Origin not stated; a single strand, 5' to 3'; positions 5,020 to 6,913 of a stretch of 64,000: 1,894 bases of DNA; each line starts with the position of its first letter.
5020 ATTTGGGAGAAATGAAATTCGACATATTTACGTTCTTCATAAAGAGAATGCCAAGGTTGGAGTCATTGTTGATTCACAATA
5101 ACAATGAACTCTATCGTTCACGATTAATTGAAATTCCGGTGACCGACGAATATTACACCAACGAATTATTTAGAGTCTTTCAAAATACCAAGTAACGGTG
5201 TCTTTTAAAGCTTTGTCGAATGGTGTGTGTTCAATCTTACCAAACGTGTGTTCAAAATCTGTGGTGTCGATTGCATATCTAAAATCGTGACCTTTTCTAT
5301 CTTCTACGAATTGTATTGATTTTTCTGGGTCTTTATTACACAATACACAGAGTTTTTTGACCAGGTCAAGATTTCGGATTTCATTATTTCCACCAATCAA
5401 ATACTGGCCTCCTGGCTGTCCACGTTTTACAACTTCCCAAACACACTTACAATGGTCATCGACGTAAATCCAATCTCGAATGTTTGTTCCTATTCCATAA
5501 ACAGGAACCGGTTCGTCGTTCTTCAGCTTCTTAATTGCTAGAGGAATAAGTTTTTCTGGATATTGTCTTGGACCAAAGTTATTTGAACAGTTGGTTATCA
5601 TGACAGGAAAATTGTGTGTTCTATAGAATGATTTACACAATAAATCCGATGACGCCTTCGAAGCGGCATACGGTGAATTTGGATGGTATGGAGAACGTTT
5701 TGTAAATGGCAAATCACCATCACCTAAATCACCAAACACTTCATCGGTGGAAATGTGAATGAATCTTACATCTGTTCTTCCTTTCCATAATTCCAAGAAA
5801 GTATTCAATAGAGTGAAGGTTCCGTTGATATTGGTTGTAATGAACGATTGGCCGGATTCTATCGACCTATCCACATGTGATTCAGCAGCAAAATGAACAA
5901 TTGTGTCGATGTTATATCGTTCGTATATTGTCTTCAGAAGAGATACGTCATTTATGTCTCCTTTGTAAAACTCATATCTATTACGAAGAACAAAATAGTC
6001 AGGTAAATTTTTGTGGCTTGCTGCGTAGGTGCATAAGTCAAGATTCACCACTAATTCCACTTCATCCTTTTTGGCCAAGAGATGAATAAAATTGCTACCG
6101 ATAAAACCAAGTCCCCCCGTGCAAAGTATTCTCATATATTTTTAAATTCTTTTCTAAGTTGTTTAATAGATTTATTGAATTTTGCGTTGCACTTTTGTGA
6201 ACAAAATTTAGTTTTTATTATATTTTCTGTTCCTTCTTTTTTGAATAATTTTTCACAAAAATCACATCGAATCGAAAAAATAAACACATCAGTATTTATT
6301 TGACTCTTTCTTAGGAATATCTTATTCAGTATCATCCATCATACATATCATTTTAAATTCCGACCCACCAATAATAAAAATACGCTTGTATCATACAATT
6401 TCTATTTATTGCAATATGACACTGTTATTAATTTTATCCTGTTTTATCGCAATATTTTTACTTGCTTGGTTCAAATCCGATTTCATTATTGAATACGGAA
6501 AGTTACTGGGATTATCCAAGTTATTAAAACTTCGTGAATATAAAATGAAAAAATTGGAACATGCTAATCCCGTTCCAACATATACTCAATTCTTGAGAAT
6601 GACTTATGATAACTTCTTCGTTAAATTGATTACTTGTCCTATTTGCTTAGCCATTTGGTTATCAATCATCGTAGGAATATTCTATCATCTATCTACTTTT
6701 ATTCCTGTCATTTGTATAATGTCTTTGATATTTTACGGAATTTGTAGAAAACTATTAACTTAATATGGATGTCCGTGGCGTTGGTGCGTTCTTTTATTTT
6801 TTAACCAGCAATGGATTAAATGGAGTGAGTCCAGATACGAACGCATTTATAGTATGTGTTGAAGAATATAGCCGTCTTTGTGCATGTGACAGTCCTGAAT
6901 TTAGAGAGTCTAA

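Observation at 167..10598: Virus-borne dTDP-deoxyhexose pathway with a C-methyltransferase and a battery of glycosyltransferases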

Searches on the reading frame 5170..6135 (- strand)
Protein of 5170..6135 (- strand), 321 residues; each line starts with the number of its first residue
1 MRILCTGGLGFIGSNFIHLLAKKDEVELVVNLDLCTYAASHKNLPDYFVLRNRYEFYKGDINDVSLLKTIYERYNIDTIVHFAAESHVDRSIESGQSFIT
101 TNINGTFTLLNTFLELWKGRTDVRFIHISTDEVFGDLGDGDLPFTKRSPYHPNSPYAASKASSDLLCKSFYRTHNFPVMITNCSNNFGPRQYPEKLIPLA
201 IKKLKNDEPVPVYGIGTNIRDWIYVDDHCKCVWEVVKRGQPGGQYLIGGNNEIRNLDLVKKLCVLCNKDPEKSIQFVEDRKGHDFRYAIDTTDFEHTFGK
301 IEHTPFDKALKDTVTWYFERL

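Call 3: search_protein_families(library=pfam, proteins=[window:5170-6135:-], max_evalue=0.01)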
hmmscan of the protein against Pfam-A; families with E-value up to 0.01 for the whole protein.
window:5170-6135:- (321 aa): 7 families
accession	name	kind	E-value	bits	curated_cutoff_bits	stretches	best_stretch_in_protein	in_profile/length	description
PF16363.11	GDP_Man_Dehyd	-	3.5e-70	237.5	27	1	4-312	1-331/332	GDP-mannose 4,6 dehydratase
PF01370.27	Epimerase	-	8.8e-56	189.4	20.9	1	3-248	1-240/240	NAD dependent epimerase/dehydratase family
PF02719.21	Polysacc_synt_2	-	2.1e-14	53.8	20.2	1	3-132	1-130/293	Polysaccharide biosynthesis protein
PF01073.25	3Beta_HSD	-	1.8e-12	47.3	22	1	5-226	2-219/280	3-beta hydroxysteroid dehydrogenase/isomerase family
PF04321.23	RmlD_sub_bind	-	4.2e-12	46.2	27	1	1-163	1-132/287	RmlD substrate binding domain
PF07993.18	NAD_binding_4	-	4.2e-09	36.4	20.1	1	6-185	2-206/258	Male sterility protein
PF00106.31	adh_short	-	0.0014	18.6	26.6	0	3-129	3-135/195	short chain dehydrogenase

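Call 4: search_protein_families(library=ncbifam, proteins=[window:5170-6135:-], max_evalue=0.01)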
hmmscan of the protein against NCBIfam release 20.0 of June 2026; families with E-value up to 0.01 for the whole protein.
window:5170-6135:- (321 aa): 23 families
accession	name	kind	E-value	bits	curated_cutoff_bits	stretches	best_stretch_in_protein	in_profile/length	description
TIGR01181.1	dTDP_gluc_dehyt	equivalog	3.4e-117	391.1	365.1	1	2-319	1-313/321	dTDP-glucose 4,6-dehydratase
NF007490.0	PRK10084.1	subfamily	1.4e-90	303.9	649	1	1-319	1-336/361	dTDP-glucose 4,6-dehydratase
NF007582.0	PRK10217.1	equivalog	1.8e-89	300.3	698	1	2-318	3-332/355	dTDP-glucose 4,6-dehydratase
TIGR04180.1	EDH_00030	hypoth_equivalog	3.2e-36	124.9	475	1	3-269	1-259/297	NAD-dependent 4,6-dehydratase LegB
TIGR01179.1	galE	equivalog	4.7e-27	94.7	262.3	1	2-316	1-324/332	UDP-glucose 4-epimerase GalE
NF007956.0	PRK10675.1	subfamily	1.4e-18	67.1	394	1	1-172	1-165/338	UDP-glucose 4-epimerase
TIGR02197.1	heptose_epim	equivalog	9.2e-17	61.2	274.6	1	3-317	1-313/316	ADP-glyceromanno-heptose 6-epimerase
TIGR01472.1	gmd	equivalog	1.7e-15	57.1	415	1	52-255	54-257/342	GDP-mannose 4,6-dehydratase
TIGR02622.1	CDP_4_6_dhtase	equivalog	2.1e-15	56.7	278.45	1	2-317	6-330/352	CDP-glucose 4,6-dehydratase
NF011728.1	PRK15181.1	equivalog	8e-15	54.7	760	1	2-228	17-241/348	Vi polysaccharide biosynthesis UDP-N-acetylglucosaminuronic acid C-4 epimerase TviC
TIGR03466.1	HpnA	hypoth_equivalog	5.9e-13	48.4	367.65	1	2-262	2-242/327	hopanoid-associated sugar epimerase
NF043036.1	ErythonDh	equivalog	1.2e-10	41.1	325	1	1-172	1-165/321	D-erythronate dehydrogenase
TIGR01214.1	rmlD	equivalog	1.4e-10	40.7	224.05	1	2-172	1-140/285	dTDP-4-dehydrorhamnose reductase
TIGR03589.1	PseB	equivalog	9.2e-09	34.7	407.75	1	3-115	7-114/324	UDP-N-acetylglucosamine 4,6-dehydratase (inverting)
NF041015.1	UDPsulfquin_syn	equivalog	1.4e-06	27.6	575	1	50-116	64-133/384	UDP-sulfoquinovose synthase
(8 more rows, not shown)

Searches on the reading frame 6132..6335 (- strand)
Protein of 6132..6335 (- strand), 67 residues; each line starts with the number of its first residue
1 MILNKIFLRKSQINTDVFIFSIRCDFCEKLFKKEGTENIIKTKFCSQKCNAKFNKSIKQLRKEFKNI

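Call 8: search_protein_families(library=pfam, proteins=[window:6132-6335:-], max_evalue=0.01)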
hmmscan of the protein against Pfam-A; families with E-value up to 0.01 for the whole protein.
window:6132-6335:- (67 aa): 0 families

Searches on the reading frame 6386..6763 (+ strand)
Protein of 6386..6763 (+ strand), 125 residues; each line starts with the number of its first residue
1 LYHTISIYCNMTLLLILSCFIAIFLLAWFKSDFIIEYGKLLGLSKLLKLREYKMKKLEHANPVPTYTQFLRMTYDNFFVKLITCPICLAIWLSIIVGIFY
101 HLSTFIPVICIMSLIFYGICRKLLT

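Call 8: search_protein_families(library=pfam, proteins=[window:6386-6763:+], max_evalue=0.01)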
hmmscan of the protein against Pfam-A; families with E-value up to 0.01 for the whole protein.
window:6386-6763:+ (125 aa): 1 family
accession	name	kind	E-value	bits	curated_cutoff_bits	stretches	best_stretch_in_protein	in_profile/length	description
PF07098.16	DUF1360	-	0.00017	22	21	1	56-114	29-91/102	Protein of unknown function (DUF1360)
